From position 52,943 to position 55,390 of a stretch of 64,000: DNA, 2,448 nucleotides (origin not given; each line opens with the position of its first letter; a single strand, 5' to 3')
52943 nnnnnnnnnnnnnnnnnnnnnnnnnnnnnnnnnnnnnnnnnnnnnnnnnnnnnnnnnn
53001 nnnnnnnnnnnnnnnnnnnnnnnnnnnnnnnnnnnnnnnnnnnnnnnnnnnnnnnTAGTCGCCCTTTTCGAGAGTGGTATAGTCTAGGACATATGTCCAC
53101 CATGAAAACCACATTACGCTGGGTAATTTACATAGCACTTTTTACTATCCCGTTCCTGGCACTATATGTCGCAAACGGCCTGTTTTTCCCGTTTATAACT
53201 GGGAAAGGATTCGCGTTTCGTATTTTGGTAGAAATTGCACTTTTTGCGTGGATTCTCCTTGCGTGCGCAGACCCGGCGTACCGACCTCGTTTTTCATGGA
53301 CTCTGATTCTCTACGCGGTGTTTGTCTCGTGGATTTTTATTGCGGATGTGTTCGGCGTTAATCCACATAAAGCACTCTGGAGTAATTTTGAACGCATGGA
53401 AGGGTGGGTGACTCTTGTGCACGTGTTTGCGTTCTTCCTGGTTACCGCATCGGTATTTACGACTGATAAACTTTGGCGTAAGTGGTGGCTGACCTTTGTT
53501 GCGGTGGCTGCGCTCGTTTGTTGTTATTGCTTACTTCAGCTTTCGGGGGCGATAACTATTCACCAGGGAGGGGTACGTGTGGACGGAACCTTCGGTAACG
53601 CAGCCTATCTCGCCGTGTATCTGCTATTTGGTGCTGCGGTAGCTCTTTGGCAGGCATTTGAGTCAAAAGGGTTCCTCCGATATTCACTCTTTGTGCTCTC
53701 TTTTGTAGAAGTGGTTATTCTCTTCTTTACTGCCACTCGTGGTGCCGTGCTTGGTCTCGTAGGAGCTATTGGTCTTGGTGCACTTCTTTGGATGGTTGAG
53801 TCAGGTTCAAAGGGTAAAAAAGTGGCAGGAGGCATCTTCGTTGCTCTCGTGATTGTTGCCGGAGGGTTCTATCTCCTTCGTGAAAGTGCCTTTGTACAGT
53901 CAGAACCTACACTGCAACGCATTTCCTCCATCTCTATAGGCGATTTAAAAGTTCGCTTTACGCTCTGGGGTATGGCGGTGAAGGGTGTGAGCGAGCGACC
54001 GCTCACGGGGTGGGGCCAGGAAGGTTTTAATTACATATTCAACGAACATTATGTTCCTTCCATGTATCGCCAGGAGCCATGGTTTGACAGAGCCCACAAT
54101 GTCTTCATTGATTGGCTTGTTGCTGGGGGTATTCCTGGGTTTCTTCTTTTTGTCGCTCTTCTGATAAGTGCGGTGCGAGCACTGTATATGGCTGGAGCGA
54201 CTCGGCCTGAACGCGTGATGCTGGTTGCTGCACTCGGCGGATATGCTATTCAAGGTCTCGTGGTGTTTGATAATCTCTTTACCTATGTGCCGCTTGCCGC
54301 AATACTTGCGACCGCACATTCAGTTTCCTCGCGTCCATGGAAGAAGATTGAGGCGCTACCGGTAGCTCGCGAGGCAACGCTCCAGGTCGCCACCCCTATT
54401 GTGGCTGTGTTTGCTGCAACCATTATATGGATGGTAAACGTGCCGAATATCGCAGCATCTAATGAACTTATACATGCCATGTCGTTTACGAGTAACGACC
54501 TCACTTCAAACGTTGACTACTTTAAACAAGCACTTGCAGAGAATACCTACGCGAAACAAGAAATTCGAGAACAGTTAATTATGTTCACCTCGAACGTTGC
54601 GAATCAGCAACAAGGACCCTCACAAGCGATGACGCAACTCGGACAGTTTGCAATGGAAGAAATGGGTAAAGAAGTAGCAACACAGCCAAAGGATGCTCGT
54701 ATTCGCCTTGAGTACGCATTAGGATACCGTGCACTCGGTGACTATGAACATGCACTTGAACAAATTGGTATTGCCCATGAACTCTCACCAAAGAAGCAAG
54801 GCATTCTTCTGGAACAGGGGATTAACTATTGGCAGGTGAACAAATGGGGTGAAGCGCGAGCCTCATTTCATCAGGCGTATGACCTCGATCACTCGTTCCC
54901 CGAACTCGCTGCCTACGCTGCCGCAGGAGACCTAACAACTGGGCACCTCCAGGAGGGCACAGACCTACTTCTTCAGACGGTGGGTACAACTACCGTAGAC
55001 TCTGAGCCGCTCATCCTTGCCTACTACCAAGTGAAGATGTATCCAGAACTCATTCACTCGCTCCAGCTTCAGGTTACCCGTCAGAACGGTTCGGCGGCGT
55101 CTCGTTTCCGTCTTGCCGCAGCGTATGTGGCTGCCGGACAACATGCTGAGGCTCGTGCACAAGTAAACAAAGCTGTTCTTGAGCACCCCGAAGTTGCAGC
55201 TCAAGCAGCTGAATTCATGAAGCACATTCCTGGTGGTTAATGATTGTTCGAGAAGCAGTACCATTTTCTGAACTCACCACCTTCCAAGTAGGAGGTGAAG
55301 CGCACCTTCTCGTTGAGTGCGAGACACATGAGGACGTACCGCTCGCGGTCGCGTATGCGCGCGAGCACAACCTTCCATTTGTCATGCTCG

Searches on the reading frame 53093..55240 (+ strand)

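Call 52: search_protein_families(library=pfam, proteins=[window:53093-55240:+], max_evalue=0.001)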
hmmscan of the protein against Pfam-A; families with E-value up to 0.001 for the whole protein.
window:53093-55240:+ (715 aa): 6 families
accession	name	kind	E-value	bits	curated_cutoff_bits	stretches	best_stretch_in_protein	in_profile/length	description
PF04932.20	Wzy_C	-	4.8e-18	65.8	31.7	1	207-354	7-149/149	O-Antigen ligase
PF07719.23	TPR_2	-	1.9e-07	31.1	27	0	671-699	4-32/34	Tetratricopeptide repeat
PF14559.12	TPR_19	-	2.6e-05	24.9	25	1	664-705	21-61/68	Tetratricopeptide repeat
PF14561.12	TPR_20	-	9.1e-05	23.2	25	0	521-558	8-45/90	Tetratricopeptide repeat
PF13428.12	TPR_14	-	9.5e-05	23.2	23.5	0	671-701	4-34/44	Tetratricopeptide repeat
PF13424.12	TPR_12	-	0.00022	21.8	30.1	0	662-694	39-71/77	Tetratricopeptide repeat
